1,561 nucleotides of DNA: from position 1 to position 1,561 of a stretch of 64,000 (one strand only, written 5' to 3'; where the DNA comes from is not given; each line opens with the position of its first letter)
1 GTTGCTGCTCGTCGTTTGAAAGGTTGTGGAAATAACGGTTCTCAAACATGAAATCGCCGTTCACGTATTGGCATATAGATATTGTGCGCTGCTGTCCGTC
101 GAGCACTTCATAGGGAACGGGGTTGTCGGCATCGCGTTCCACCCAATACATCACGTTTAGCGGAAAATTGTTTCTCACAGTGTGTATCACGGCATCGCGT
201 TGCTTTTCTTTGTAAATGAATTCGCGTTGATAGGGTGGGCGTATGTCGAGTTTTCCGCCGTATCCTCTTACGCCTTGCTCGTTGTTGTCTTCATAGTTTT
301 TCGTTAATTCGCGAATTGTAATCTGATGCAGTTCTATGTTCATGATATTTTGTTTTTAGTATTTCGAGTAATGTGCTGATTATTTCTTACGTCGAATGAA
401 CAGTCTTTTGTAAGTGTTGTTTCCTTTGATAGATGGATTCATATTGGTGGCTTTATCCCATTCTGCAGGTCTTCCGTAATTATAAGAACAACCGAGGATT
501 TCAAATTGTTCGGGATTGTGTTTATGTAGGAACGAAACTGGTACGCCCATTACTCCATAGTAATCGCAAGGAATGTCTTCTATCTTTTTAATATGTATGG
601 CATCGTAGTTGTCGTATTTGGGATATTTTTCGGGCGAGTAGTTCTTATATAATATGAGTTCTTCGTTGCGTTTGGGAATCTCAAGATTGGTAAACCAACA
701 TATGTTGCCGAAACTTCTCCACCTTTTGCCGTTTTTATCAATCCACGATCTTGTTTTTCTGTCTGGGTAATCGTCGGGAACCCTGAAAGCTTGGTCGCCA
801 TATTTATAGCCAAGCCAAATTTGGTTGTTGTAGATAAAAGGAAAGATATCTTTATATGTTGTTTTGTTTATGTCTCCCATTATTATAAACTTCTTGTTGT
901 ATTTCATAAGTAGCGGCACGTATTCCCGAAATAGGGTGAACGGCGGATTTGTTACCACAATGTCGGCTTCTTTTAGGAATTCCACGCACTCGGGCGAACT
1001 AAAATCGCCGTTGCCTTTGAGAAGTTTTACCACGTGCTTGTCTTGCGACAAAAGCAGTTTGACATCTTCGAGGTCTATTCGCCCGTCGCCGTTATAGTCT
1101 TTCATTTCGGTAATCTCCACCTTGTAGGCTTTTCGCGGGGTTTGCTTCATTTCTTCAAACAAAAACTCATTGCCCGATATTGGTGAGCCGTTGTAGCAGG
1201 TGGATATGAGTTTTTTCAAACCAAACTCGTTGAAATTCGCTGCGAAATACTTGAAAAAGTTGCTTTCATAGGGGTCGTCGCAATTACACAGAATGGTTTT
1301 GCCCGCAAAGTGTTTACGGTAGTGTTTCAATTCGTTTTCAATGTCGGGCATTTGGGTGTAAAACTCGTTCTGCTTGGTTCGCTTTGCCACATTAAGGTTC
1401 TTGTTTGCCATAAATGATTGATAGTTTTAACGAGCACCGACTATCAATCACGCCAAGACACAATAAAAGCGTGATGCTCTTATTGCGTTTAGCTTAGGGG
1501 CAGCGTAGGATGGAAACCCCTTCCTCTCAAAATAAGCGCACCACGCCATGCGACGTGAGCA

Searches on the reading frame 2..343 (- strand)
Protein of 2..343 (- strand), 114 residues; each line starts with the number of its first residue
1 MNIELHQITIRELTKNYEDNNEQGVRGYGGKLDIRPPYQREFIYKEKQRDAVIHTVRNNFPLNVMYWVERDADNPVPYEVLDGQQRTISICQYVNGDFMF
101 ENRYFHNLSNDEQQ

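Call 7: search_protein_families(library=pfam, proteins=[window:2-343:-], max_evalue=0.01)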
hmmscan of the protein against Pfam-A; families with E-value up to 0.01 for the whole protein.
window:2-343:- (114 aa): 1 family
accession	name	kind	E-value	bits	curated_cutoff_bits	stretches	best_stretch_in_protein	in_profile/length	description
PF03235.19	GmrSD_N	-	2.7e-13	51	33.2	1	33-97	12-81/199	GmrSD restriction endonuclease, N-terminal domain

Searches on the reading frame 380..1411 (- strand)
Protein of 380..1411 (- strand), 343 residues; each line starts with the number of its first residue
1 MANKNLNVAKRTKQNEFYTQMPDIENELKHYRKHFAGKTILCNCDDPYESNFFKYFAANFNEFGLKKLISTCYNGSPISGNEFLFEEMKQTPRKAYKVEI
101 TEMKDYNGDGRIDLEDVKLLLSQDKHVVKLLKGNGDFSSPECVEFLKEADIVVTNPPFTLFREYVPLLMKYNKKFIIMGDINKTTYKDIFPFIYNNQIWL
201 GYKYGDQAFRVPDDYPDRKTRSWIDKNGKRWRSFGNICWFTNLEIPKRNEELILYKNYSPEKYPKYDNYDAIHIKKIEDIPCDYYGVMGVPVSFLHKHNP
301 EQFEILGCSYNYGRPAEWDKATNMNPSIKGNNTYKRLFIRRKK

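Call 7: search_protein_families(library=pfam, proteins=[window:380-1411:-], max_evalue=0.01)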
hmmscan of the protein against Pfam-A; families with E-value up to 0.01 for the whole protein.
window:380-1411:- (343 aa): 1 family
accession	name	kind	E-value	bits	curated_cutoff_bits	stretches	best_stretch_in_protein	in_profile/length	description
PF13651.11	EcoRI_methylase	-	1.6e-135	452.3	26.4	1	5-342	1-345/345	Adenine-specific methyltransferase EcoRI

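Call 43: find_related_loci(query=A3, collection=genome_contigs, flank=2500)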
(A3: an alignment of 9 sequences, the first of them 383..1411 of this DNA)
Query A3 (343 aa) in genome_contigs; peptide patterns used: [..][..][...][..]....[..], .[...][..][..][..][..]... (x = any residue, [..] = any of these).
600 stretches matched a pattern (row limit reached: there are more); 586 encode a relative of the query (tblastn E <= 1e-3); the best 80 are kept; 80 distinct loci.
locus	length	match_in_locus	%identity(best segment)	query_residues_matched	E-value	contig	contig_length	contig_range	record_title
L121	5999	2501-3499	60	2-330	1e-137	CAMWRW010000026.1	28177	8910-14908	MAG TPA_asm: uncultured Porphyromonadaceae bacterium isolate SRR14411242_bin.6_metawrap_v1.3_MAG genome assembly, contig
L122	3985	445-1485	58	2-343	5e-137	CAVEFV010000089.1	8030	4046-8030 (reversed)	Firmicutes bacterium CAG:95 isolate H07647-L1_cleanbin_000015 genome assembly, contig: Spades_H07647-L1_contig_6939, who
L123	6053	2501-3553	58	2-343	1e-135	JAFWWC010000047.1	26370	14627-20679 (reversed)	MAG: Selenomonadaceae bacterium isolate RGIG6124 Sheep_Omasum.Co__c3094262, whole genome shotgun sequence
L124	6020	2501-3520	58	1-342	1e-135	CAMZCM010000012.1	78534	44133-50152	MAG TPA_asm: uncultured Prevotellaceae bacterium isolate SRR10912534_bin.95_metaWRAP_v1.3_MAG genome assembly, contig: E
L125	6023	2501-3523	59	1-343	2e-135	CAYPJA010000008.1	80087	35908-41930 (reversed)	MAG TPA_asm: uncultured Prevotella sp. isolate SRP313737_co1_23 genome assembly, contig: NODE_518_length_80087_cov_23.20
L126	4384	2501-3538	57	1-343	2e-134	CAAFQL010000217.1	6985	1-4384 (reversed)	MAG TPA_asm: Ruminococcaceae bacterium, isolate HGM13210, WGS project CAAFQL010000000 data, contig: SRS259562_11_k89_622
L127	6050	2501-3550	58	2-343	1e-133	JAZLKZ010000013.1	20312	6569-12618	MAG: Bacteroidales bacterium isolate T1900044958_TA20190014.MAGScoT_cleanbin_000029 SGB_3887_k141_136392, whole genome s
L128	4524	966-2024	55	2-343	5e-134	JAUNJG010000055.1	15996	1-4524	MAG: Eubacteriales bacterium isolate S2A_St_15 NODE_1098_length_15996_cov_89.803839, whole genome shotgun sequence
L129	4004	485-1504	59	1-342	4e-134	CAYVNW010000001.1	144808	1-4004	MAG TPA_asm: uncultured Bacteroidaceae bacterium isolate SRP350583_co2_49 genome assembly, contig: NODE_60_length_144808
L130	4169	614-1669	58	1-343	2e-134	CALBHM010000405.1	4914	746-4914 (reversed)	MAG TPA_asm: uncultured Ruminococcus sp. isolate SRR1747025_bin.14_CONCOCT_v1.1_MAG genome assembly, contig: ERZ808247.3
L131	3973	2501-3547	56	3-343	7e-132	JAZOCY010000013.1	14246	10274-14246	MAG: Eubacteriales bacterium isolate T1900044754_TS20190420.MAGScoT_cleanbin_000094 SGB_2258_k141_210456, whole genome s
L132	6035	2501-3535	58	1-340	2e-130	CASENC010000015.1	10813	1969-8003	uncultured Bacteroidales bacterium isolate SI.A14.metabat-bins.119 genome assembly, contig: SI.A14.metabat-bins.119.fa_k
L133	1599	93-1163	55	1-343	3e-140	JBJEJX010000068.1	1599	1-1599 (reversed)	MAG: Paludibacteraceae bacterium isolate PUUB51_bin.022 NODE_43611_length_1599_cov_30.639896, whole genome shotgun seque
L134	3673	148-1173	57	1-340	2e-130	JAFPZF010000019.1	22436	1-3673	MAG: Bacteroidales bacterium isolate RGIG1609 Goat_Abomasum.Co__c513213, whole genome shotgun sequence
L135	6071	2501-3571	57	1-340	3e-129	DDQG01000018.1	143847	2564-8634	MAG TPA_asm: Prevotellaceae bacterium UBA2448 UBA2448_contig_1134, whole genome shotgun sequence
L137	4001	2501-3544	56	1-343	8e-130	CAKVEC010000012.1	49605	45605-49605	MAG: uncultured Bacteroidales bacterium isolate REFINED_METABAT215_TOP10_CONTIGS_1500_ASSEMBLY_K77_MERGED__Hadza_MoBio_h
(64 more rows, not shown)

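Call 51: search_protein_families(library=pfam, proteins=[L137:1366-2085:+], max_evalue=0.001)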
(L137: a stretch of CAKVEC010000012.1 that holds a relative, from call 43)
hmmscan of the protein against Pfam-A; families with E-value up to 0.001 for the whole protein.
L137:1366-2085:+ (240 aa): 1 family
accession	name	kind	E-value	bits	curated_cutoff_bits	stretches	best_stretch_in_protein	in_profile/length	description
PF11185.13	DUF2971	-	7.6e-08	34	22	1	101-171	1-89/89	Protein of unknown function (DUF2971)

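Call 62: search_protein_families(library=padloc, proteins=[window:380-1411:-], max_evalue=0.001)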
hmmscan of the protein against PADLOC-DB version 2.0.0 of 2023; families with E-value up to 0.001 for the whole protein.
window:380-1411:- (343 aa): 1 family
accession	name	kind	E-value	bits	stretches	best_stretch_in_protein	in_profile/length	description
PDLC03297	MTase_II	-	5.3e-124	411.9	1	3-343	7-329/332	Type II methyltransferase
